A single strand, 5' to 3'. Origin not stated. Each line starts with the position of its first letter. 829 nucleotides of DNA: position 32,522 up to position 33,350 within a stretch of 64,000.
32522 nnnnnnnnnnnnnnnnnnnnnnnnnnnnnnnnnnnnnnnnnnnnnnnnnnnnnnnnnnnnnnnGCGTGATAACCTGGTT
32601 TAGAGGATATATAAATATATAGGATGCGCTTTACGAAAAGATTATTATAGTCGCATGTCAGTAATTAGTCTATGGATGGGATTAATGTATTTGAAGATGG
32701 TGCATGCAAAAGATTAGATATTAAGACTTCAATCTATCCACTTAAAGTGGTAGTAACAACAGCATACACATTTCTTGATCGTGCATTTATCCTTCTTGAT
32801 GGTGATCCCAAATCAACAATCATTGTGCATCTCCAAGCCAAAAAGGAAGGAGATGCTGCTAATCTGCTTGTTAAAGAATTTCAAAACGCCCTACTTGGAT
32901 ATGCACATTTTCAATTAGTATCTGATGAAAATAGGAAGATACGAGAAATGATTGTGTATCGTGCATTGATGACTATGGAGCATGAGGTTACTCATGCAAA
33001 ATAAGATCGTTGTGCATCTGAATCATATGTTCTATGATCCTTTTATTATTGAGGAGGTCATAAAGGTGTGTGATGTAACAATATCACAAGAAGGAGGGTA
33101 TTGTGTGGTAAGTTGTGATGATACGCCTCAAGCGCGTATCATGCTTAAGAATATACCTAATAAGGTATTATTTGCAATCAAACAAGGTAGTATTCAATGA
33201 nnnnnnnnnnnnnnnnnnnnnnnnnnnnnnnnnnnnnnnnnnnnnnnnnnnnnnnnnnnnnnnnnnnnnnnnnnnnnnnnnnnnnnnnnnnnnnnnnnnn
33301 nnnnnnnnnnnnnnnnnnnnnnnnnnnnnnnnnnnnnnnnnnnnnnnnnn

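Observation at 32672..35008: Compact radical-SAM/SPASM maturase operon followed by a Cys-rich, poly-Gly-tailed 102-aa ORF: candidate archaeal RiPP cluster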

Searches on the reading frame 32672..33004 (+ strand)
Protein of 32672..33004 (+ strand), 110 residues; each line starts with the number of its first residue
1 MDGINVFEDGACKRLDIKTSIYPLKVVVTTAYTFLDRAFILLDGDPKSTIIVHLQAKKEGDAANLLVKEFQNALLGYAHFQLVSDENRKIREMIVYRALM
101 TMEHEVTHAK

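Call 3: search_protein_families(library=pfam, proteins=[window:32672-33004:+], max_evalue=0.1)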
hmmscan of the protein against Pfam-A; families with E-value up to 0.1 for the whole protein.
window:32672-33004:+ (110 aa): 0 families

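Call 4: search_protein_families(library=ncbifam, proteins=[window:32672-33004:+], max_evalue=0.1)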
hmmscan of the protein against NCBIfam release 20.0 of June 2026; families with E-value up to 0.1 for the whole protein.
window:32672-33004:+ (110 aa): 2 families
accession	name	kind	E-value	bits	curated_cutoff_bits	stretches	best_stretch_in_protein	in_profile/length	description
TIGR03976.1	chp_LLNDYxLRE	equivalog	1.2e-13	51.2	50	1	17-102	1-87/90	His-Xaa-Ser system protein HxsD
NF038315.1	HxsD_rel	equivalog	0.00081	19.5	41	1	17-76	3-59/62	HxsD-like protein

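Call 13: search_protein_families(library=padloc, proteins=[window:32672-33004:+], max_evalue=0.1)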
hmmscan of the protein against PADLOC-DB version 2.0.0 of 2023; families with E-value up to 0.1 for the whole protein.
window:32672-33004:+ (110 aa): 0 families

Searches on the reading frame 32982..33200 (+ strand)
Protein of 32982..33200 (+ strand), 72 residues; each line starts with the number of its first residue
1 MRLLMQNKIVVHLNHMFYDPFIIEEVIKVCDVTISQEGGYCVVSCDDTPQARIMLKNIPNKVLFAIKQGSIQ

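Call 3: search_protein_families(library=pfam, proteins=[window:32982-33200:+], max_evalue=0.1)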
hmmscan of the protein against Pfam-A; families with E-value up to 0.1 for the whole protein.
window:32982-33200:+ (72 aa): 0 families

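Call 4: search_protein_families(library=ncbifam, proteins=[window:32982-33200:+], max_evalue=0.1)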
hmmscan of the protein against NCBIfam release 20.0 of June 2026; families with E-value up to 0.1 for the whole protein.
window:32982-33200:+ (72 aa): 1 family
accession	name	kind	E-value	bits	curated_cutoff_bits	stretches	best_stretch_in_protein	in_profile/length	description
NF038315.1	HxsD_rel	equivalog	0.00031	20.9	41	1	12-60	2-55/62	HxsD-like protein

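Call 13: search_protein_families(library=padloc, proteins=[window:32982-33200:+], max_evalue=0.1)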
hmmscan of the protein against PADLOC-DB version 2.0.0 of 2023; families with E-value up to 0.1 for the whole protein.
window:32982-33200:+ (72 aa): 1 family
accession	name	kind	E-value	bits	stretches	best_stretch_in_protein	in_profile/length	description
PDLC05050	PDC-S60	-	0.03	10.6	1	8-66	593-649/906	-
